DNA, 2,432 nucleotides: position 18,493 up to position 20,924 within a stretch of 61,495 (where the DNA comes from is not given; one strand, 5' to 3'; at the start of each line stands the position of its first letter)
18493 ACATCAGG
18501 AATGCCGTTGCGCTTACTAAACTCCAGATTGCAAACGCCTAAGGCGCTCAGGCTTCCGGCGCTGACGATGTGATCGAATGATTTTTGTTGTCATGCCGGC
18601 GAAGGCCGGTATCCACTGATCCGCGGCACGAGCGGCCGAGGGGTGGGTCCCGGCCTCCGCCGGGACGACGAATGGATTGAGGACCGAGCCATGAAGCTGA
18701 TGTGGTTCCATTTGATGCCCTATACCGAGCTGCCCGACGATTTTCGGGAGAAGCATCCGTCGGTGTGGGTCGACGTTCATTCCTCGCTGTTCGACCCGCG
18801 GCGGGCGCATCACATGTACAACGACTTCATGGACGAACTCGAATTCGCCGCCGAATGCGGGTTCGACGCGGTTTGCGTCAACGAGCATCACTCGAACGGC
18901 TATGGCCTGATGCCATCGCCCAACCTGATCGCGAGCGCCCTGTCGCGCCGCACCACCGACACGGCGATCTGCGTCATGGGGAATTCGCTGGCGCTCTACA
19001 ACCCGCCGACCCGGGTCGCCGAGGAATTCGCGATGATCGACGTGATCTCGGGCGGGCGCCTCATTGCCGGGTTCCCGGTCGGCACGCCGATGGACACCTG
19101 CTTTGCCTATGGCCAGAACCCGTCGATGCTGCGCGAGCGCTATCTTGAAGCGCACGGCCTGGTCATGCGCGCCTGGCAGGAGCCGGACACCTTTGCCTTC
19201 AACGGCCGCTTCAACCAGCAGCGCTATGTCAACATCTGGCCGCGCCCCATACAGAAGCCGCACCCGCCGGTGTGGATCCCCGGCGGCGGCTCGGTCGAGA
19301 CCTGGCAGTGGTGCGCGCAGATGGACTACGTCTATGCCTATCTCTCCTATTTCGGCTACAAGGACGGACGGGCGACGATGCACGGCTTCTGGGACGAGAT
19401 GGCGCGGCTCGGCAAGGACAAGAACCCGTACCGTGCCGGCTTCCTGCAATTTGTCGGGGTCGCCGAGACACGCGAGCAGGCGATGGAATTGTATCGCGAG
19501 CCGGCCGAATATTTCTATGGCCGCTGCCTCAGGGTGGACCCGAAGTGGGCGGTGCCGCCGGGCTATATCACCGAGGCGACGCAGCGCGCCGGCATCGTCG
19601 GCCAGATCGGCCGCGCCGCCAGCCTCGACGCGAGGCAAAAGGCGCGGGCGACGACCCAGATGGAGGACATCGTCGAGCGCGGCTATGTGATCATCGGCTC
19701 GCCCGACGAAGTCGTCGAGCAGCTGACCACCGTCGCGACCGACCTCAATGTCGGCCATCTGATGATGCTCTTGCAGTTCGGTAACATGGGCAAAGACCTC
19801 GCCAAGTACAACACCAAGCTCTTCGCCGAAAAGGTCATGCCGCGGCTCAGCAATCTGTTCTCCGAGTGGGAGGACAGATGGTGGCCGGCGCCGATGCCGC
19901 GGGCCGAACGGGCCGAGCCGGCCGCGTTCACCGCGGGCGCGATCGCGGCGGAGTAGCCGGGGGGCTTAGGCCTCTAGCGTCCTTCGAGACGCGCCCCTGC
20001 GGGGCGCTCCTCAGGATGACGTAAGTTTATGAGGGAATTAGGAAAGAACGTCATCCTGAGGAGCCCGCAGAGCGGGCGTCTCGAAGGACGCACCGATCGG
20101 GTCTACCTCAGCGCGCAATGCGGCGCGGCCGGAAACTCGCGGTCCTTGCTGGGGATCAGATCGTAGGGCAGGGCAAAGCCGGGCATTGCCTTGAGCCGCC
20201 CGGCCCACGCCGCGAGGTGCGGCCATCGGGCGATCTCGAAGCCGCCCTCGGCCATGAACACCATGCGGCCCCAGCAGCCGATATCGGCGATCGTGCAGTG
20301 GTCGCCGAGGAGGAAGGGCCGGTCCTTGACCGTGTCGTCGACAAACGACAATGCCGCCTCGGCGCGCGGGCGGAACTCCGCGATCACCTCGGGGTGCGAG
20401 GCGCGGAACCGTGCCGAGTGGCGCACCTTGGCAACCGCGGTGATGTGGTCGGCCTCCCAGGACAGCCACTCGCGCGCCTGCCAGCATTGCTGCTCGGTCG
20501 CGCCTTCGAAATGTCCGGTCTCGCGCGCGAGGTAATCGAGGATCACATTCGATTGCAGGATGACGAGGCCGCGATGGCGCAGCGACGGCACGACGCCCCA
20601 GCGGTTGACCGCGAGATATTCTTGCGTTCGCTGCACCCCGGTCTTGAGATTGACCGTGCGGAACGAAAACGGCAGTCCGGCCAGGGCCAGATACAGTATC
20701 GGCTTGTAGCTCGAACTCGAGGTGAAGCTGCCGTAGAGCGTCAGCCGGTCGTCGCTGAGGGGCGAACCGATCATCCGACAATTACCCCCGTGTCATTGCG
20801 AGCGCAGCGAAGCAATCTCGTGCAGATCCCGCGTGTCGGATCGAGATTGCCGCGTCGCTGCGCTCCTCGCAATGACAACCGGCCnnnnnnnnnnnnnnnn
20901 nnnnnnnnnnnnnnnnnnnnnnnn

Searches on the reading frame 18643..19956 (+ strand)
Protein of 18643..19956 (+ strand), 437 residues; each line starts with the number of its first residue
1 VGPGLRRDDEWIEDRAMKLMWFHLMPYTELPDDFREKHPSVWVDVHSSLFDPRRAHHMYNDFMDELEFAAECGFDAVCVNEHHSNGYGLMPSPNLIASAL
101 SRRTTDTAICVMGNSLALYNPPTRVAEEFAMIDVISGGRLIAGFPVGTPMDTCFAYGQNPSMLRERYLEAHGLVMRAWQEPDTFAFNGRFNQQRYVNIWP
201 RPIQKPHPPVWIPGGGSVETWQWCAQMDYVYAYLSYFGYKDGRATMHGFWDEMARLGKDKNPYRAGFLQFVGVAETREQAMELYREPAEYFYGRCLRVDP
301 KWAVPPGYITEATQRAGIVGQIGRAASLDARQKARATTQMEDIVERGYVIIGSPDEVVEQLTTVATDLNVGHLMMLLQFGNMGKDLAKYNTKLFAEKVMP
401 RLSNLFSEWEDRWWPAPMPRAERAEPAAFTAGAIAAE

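Call 46: search_protein_families(library=pfam, proteins=[window:18643-19956:+], max_evalue=0.001)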
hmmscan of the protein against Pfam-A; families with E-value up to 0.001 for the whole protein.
window:18643-19956:+ (437 aa): 1 family
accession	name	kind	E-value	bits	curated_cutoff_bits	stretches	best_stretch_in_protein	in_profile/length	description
PF00296.26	Bac_luciferase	-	5.7e-33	115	27.9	1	59-364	22-307/314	Luciferase-like monooxygenase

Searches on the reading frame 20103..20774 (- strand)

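Call 46: search_protein_families(library=pfam, proteins=[window:20103-20774:-], max_evalue=0.001)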
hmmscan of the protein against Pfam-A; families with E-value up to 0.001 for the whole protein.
window:20103-20774:- (223 aa): 5 families
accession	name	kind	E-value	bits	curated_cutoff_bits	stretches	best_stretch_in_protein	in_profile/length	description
PF02798.26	GST_N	-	3.2e-12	47.1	20.9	1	11-84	3-76/76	Glutathione S-transferase, N-terminal domain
PF13409.12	GST_N_2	-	7.7e-11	42.9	25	1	19-84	2-69/70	Glutathione S-transferase, N-terminal domain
PF13417.12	GST_N_3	-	1.3e-08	35.5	22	1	13-85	1-70/75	Glutathione S-transferase, N-terminal domain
PF13410.11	GST_C_2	-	5.1e-07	30.1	24.9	1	128-191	1-67/69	Glutathione S-transferase, C-terminal domain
PF00043.30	GST_C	-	8.6e-06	26.4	20.7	1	130-195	23-90/93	Glutathione S-transferase, C-terminal domain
